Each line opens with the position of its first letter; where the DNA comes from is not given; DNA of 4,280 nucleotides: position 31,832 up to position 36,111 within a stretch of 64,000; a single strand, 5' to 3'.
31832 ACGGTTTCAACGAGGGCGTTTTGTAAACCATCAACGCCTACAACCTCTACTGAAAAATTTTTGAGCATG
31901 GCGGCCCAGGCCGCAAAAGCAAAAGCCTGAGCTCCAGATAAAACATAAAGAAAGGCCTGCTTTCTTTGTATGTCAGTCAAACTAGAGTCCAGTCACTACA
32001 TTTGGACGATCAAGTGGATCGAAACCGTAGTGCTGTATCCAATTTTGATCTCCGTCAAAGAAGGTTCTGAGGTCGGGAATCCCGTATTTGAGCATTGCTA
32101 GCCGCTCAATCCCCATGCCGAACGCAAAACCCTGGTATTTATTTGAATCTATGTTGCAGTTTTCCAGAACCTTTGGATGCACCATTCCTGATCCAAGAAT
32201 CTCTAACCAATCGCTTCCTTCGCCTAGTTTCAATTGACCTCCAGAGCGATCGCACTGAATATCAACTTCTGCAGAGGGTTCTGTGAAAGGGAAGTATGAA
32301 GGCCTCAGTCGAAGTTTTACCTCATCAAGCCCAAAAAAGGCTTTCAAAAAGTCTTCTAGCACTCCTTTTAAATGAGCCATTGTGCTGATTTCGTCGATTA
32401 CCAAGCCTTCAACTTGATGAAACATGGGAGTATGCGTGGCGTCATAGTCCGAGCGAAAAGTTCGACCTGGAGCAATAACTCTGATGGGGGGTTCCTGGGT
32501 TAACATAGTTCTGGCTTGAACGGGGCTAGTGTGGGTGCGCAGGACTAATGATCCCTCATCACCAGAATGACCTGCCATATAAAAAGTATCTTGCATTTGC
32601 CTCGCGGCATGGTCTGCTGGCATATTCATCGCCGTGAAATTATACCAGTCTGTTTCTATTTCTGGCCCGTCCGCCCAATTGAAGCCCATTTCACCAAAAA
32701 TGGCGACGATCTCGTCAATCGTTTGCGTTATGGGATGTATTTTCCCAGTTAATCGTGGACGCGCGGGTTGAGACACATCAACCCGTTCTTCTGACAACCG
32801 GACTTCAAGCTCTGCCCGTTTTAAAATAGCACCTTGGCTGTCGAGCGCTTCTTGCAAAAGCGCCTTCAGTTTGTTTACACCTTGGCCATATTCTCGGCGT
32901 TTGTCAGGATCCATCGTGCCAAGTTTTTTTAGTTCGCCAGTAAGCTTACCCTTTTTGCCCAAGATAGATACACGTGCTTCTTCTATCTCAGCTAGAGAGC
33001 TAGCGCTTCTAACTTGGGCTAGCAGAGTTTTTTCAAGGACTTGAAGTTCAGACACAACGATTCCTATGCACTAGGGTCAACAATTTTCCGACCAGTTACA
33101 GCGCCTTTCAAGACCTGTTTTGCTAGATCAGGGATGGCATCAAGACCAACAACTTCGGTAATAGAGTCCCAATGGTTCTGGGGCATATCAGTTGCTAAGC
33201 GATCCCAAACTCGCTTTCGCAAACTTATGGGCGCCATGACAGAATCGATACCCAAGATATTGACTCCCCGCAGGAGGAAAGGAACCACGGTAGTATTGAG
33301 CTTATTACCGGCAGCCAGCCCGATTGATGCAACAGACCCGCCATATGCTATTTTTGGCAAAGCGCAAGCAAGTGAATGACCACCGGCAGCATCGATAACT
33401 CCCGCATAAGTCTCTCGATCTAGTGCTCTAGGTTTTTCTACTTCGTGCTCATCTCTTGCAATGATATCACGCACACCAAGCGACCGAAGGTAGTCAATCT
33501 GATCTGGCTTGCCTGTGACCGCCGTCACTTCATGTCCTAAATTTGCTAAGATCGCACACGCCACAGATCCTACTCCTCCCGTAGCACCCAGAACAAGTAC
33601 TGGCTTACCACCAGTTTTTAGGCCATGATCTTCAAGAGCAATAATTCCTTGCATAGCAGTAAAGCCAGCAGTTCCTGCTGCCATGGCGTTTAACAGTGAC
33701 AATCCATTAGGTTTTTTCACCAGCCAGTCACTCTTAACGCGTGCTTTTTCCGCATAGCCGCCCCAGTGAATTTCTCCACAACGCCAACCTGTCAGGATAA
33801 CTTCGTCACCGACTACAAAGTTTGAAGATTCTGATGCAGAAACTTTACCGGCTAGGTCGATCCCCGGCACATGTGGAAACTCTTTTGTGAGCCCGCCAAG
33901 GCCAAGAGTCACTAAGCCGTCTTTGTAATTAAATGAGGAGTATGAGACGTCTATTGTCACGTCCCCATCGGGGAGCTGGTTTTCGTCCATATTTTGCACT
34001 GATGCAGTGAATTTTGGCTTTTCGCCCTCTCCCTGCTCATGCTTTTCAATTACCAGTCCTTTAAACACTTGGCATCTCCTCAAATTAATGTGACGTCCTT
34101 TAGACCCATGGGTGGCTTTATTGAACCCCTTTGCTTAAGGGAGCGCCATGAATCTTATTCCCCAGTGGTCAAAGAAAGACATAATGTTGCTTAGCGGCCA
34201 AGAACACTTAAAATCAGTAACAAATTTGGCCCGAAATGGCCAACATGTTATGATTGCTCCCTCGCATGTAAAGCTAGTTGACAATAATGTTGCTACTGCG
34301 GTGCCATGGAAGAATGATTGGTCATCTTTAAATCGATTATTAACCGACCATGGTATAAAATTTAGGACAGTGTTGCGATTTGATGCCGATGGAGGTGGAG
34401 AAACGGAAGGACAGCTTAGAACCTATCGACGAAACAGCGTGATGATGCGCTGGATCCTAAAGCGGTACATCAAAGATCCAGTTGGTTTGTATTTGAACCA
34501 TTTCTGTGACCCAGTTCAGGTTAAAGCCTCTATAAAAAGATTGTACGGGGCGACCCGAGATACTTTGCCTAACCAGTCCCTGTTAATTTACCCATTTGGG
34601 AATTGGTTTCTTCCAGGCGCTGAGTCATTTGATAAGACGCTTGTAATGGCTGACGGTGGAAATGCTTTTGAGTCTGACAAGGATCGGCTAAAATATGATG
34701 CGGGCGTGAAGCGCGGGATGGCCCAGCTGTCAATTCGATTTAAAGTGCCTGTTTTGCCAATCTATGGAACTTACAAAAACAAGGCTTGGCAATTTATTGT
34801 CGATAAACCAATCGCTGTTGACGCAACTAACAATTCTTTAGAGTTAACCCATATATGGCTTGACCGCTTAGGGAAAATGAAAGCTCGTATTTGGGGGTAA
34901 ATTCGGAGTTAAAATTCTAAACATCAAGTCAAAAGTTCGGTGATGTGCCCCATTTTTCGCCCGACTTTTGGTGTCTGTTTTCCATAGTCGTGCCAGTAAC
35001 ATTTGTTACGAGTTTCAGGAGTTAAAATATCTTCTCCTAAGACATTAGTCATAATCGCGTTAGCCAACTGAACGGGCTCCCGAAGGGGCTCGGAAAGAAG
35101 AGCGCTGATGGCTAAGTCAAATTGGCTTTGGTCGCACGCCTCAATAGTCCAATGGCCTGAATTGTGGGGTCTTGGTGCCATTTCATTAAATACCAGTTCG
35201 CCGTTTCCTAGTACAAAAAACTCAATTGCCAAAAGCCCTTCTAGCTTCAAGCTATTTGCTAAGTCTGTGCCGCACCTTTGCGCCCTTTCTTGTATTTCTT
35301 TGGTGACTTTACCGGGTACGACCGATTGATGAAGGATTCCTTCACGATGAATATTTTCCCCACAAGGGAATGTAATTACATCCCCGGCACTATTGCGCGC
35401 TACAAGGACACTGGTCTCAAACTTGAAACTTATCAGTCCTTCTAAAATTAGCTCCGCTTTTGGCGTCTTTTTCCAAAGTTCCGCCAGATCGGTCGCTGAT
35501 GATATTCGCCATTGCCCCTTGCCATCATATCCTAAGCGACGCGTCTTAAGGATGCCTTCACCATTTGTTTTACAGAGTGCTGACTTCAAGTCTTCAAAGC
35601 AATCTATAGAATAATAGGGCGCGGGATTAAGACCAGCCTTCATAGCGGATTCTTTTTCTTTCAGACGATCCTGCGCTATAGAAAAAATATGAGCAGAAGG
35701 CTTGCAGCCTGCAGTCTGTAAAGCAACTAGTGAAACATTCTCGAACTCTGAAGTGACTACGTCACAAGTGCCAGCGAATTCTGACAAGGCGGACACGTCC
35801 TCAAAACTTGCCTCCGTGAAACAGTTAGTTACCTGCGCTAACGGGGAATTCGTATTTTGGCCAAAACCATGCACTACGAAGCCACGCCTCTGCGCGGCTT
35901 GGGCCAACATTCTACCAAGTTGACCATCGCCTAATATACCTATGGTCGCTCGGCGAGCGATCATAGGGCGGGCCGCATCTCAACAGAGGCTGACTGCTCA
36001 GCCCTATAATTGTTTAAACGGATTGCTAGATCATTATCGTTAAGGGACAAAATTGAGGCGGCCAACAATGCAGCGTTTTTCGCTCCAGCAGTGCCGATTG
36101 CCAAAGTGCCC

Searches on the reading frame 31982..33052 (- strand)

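Call 43: search_protein_families(library=pfam, proteins=[window:31982-33052:-], max_evalue=0.001)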
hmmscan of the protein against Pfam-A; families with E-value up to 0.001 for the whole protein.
window:31982-33052:- (356 aa): 2 families
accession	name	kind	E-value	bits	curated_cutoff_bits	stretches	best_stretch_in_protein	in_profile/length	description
PF01409.25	tRNA-synt_2d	-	2.2e-101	338.9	19.8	1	91-341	2-245/246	tRNA synthetases class II core domain (F)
PF02912.23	Phe_tRNA-synt_N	-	8.5e-19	67.7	22.3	1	19-86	2-69/69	Aminoacyl tRNA synthetase class II, N-terminal domain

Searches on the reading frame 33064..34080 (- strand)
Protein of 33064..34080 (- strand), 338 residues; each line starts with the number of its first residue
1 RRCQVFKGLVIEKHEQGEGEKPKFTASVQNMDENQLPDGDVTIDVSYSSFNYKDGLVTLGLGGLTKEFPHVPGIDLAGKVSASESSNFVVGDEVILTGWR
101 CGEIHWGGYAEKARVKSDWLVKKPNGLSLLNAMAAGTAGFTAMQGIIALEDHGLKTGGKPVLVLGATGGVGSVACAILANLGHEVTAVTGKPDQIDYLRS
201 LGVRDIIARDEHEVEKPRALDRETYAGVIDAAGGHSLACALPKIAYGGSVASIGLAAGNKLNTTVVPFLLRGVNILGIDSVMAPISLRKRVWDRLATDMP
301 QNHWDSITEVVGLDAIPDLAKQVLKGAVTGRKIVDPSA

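Call 43: search_protein_families(library=pfam, proteins=[window:33064-34080:-], max_evalue=0.001)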
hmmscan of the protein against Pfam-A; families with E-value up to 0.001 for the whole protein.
window:33064-34080:- (338 aa): 2 families
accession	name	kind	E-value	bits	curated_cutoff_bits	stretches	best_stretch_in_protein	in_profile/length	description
PF00107.32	ADH_zinc_N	-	4.7e-13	49.7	31.8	1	169-282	1-116/129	Zinc-binding dehydrogenase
PF08240.17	ADH_N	-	6.8e-12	46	23.5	1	38-124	2-103/104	Alcohol dehydrogenase GroES-like domain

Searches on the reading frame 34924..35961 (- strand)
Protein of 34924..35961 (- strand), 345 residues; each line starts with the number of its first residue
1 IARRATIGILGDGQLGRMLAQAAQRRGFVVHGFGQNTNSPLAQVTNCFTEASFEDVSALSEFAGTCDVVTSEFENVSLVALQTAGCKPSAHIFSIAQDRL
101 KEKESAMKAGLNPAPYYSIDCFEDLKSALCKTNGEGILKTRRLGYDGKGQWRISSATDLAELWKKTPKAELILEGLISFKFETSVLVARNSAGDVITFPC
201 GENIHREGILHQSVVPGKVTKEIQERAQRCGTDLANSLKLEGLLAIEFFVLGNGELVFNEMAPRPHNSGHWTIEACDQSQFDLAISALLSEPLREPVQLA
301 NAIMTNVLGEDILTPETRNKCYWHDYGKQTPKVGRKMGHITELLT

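Call 43: search_protein_families(library=pfam, proteins=[window:34924-35961:-], max_evalue=0.001)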
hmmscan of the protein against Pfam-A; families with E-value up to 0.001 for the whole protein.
window:34924-35961:- (345 aa): 3 families
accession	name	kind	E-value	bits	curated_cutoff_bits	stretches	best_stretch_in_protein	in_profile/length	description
PF02222.28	ATP-grasp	-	2.6e-50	171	27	1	107-281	4-179/179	ATP-grasp domain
PF22660.2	RS_preATP-grasp-like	-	1.6e-21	77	27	1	5-84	2-81/98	Ribonucleotide synthetase preATP-grasp domain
PF17769.7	PurK_C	-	3.3e-11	43.2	22.6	1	302-341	1-44/56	Phosphoribosylaminoimidazole carboxylase C-terminal domain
